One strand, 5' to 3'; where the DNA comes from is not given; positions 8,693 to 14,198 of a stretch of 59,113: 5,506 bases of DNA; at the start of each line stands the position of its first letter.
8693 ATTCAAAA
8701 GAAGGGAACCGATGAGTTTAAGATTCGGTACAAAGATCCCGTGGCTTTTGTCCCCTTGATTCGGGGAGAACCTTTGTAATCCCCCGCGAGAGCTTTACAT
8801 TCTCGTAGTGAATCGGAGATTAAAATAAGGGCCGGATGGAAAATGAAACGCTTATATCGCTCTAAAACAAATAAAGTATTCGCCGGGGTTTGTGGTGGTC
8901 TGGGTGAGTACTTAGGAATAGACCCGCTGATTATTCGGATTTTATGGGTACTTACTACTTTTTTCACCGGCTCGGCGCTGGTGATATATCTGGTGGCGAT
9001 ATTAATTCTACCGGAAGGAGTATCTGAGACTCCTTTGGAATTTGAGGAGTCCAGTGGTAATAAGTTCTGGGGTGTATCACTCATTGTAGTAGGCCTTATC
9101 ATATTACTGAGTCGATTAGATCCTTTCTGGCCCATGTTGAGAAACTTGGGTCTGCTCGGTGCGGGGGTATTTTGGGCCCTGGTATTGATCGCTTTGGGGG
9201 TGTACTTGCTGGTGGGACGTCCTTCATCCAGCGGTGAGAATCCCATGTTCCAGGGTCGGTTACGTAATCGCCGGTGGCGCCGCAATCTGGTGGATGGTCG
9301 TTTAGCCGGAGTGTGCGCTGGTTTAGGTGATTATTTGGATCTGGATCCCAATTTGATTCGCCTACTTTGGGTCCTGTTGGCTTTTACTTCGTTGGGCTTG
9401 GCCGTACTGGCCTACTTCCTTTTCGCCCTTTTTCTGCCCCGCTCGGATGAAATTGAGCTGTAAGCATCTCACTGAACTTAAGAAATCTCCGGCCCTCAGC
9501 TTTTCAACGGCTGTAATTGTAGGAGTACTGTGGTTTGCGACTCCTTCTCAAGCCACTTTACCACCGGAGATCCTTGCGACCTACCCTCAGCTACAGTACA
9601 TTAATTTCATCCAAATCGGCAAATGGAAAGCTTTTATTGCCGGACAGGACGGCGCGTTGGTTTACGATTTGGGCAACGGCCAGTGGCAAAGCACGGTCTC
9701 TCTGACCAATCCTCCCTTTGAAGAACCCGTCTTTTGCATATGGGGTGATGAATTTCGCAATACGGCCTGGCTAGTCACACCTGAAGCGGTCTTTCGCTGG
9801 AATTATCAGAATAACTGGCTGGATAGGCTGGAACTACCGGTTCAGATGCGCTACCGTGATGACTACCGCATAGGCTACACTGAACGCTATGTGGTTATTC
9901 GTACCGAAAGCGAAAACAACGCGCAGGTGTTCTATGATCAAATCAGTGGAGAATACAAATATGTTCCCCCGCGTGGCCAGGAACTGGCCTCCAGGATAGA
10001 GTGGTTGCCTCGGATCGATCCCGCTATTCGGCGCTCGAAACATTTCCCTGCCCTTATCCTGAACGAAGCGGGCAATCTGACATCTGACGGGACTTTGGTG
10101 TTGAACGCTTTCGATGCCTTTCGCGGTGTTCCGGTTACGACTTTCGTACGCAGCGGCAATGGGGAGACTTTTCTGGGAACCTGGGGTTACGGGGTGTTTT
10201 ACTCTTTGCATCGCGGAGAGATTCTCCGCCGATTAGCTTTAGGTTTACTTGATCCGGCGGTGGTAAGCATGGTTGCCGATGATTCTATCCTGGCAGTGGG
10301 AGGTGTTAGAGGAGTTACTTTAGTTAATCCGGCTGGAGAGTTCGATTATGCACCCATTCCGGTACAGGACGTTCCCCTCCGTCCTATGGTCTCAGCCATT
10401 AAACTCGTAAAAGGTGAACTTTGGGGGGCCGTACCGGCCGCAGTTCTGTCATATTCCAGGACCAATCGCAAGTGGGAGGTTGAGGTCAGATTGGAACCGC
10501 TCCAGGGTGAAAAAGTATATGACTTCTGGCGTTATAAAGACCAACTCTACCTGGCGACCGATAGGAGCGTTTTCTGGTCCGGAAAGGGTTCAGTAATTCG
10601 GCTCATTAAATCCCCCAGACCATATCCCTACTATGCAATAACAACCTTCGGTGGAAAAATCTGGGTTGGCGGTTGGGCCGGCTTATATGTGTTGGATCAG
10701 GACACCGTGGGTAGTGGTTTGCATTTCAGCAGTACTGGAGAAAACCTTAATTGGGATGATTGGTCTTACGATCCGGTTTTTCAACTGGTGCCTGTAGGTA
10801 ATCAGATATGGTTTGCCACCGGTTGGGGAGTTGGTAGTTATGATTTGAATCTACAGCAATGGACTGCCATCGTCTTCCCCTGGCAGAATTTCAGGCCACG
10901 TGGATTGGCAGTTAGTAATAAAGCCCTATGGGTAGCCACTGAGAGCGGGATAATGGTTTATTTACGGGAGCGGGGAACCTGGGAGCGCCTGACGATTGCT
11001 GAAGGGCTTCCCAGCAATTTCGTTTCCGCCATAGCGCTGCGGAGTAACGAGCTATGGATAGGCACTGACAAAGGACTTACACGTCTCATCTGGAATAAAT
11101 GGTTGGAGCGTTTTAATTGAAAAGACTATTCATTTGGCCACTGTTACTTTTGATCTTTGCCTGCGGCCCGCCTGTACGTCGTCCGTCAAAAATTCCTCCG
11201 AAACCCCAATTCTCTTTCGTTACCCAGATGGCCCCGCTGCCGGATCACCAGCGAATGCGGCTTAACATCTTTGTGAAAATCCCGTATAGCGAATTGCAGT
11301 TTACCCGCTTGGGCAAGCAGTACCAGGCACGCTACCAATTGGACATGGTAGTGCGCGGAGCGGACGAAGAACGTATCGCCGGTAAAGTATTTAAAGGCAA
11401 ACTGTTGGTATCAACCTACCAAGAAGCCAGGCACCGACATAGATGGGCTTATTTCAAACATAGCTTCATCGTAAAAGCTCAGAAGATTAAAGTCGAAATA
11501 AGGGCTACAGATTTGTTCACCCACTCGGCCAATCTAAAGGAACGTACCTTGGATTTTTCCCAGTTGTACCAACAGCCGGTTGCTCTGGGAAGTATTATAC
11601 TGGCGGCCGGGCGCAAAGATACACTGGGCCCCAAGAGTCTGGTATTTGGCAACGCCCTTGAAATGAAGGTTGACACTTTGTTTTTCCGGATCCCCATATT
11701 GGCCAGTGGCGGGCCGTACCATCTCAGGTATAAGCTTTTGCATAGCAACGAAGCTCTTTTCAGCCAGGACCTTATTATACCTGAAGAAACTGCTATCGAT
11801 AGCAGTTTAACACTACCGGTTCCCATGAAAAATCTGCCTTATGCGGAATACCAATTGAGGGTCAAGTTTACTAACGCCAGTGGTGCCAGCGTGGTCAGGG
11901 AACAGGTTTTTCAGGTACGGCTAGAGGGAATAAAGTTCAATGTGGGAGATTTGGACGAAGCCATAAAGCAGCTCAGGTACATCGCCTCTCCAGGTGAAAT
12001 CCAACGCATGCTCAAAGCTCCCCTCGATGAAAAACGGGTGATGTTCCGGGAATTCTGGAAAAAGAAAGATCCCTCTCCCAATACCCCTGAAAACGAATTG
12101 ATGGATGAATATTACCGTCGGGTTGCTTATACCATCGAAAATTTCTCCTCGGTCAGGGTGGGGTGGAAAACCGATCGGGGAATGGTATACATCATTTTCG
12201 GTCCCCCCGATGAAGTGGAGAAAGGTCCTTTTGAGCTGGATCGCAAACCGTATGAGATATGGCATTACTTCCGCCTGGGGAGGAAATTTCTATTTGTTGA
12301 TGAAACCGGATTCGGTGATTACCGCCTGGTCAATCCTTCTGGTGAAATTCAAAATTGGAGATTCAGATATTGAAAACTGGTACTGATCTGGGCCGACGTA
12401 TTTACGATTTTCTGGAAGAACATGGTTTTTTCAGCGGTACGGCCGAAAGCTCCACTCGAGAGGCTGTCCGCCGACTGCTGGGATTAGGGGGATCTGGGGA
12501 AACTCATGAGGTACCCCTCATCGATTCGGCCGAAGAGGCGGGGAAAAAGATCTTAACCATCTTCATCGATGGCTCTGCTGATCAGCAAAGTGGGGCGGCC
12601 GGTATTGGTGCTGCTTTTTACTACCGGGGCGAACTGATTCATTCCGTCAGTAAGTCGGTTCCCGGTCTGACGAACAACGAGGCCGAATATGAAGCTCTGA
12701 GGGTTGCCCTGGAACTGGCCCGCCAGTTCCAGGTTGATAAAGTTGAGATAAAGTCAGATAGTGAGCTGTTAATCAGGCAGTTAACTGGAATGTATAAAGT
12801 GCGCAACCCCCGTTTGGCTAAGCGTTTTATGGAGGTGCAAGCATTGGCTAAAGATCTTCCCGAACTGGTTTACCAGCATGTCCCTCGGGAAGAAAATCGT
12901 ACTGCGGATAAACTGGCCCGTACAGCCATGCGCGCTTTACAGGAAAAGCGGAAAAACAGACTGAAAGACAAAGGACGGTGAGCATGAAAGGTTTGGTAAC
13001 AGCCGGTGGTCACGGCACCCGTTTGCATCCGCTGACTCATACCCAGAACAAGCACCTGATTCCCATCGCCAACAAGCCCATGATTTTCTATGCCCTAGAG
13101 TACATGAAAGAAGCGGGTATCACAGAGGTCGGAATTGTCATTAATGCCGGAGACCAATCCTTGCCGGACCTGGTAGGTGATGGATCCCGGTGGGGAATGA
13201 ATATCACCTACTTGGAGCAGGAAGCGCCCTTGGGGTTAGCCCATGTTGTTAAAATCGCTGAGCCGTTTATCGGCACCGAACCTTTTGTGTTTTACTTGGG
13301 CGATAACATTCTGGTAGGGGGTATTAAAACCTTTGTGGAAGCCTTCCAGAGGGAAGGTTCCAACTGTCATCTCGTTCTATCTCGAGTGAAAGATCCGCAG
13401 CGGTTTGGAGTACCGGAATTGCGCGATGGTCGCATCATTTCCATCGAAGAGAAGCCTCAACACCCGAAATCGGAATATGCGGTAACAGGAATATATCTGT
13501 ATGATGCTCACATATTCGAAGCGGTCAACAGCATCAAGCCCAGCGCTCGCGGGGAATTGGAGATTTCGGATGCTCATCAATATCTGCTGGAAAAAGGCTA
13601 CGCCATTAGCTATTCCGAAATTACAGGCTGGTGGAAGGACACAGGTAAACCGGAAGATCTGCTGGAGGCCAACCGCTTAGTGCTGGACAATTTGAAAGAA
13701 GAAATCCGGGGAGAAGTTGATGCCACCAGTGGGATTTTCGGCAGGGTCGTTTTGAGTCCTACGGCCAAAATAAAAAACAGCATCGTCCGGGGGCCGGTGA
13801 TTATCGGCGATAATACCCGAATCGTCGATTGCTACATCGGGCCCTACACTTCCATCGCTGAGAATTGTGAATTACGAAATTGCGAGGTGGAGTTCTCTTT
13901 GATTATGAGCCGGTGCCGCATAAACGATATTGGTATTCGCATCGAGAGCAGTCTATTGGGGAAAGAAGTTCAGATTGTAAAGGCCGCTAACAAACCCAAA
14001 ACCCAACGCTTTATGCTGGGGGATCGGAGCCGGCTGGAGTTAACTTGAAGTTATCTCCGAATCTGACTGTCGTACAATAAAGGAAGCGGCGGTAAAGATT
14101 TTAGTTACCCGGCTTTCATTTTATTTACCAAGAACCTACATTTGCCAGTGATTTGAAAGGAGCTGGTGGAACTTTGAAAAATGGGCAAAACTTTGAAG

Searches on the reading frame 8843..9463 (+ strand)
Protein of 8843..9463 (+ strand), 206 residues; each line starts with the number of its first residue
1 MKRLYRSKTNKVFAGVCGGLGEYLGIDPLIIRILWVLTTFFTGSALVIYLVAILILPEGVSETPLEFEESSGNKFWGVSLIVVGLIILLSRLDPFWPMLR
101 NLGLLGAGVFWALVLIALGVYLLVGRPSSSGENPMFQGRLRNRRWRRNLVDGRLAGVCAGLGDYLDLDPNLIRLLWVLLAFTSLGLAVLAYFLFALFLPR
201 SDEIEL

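Call 5: search_protein_families(library=pfam, proteins=[window:8843-9463:+], max_evalue=0.01)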
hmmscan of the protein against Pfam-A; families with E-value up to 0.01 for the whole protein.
window:8843-9463:+ (206 aa): 2 families
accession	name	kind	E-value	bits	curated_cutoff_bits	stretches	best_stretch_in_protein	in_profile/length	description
PF04024.17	PspC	-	6.1e-39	132.1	25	2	2-58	1-57/58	PspC domain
PF18917.5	LiaI-LiaF-like_TM1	-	2e-05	25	27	1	75-123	2-42/42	LiaI-LiaF-like transmembrane region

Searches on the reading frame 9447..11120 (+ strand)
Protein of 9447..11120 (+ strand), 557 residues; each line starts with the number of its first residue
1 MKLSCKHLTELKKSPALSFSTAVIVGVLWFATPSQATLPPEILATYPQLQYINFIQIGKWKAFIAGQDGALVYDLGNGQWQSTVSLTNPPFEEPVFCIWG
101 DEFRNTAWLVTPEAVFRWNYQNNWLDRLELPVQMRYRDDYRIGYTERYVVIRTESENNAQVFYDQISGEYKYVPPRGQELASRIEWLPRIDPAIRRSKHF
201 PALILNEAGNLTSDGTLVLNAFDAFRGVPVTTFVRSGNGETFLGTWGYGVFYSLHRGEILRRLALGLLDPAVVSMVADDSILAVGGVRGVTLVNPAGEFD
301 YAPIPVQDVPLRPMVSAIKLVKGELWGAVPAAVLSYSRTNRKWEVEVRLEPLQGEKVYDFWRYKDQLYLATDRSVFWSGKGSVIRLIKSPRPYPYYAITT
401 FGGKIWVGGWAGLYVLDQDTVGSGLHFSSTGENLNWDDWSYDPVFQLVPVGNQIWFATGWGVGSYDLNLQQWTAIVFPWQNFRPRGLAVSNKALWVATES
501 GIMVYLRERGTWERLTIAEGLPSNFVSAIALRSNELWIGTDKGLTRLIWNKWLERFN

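Call 5: search_protein_families(library=pfam, proteins=[window:9447-11120:+], max_evalue=0.01)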
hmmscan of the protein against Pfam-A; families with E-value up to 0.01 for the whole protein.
window:9447-11120:+ (557 aa): 1 family
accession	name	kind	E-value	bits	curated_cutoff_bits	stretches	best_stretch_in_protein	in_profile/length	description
PF07494.17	Reg_prop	-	0.00062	20.1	20.4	0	520-541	1-23/24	Two component regulator propeller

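Call 92: search_protein_families(library=ncbifam, proteins=[window:9447-11120:+], max_evalue=0.1)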
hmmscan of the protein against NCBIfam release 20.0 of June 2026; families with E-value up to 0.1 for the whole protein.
window:9447-11120:+ (557 aa): 1 family
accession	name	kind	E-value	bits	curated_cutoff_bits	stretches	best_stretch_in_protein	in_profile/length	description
NF052228.1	T9SS_PorZ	equivalog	0.038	12.4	260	0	488-547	487-556/757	type IX secretion system anionic LPS delivery protein PorZ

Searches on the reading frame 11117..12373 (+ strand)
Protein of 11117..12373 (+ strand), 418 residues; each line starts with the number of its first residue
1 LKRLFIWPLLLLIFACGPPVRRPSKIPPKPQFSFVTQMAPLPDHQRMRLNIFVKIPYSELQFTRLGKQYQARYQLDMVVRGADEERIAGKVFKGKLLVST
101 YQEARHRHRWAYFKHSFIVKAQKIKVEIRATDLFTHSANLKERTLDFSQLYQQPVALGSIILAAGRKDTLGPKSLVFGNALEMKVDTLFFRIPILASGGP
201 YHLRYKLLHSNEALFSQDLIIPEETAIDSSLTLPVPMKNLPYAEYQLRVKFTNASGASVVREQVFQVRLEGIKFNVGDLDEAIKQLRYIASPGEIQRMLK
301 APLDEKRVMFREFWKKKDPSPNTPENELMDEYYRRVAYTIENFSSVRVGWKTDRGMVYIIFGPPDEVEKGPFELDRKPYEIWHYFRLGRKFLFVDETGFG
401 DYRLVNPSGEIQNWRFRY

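Call 5: search_protein_families(library=pfam, proteins=[window:11117-12373:+], max_evalue=0.01)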
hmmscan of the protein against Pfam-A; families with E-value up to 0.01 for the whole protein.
window:11117-12373:+ (418 aa): 1 family
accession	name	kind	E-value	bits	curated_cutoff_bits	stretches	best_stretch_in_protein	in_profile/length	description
PF20094.4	GWxTD_dom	-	8.8e-21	74.8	26.9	1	276-384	27-126/172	GWxTD domain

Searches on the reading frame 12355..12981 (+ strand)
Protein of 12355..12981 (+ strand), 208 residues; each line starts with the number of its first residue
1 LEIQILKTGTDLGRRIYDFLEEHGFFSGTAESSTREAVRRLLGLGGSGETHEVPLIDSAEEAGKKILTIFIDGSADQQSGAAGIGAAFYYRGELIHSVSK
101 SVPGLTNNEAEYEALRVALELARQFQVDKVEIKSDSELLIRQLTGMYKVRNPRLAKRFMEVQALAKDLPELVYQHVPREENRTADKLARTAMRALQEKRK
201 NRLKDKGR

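Call 31: search_protein_families(library=pfam, proteins=[window:12355-12981:+], max_evalue=0.0001)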
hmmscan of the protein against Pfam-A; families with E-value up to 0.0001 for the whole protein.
window:12355-12981:+ (208 aa): 2 families
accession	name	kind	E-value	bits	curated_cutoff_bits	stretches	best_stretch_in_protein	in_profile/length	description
PF13456.12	RVT_3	-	4.9e-21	75.3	21.6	1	71-190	2-122/123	Reverse transcriptase-like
PF00075.30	RNase_H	-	4e-13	50.2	25.8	1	66-192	3-140/141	RNase H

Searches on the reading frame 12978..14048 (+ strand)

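Call 31: search_protein_families(library=pfam, proteins=[window:12978-14048:+], max_evalue=0.0001)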
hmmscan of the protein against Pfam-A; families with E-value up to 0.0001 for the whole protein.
window:12978-14048:+ (356 aa): 4 families
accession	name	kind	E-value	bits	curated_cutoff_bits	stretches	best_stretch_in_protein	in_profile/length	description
PF00483.29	NTP_transferase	-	2.4e-53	181.7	21.2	1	4-236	1-243/245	Nucleotidyl transferase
PF12804.13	NTP_transf_3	-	5.2e-07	30.4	27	1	5-129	1-117/160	MobA-like NTP transferase domain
PF25084.1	LbH_EIF2B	-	7.5e-07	29.6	54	1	259-333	30-99/105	EIF2B subunit epsilon LbH domain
PF00132.30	Hexapep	-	4.8e-06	26.5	27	0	266-282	11-28/36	Bacterial transferase hexapeptide (six repeats)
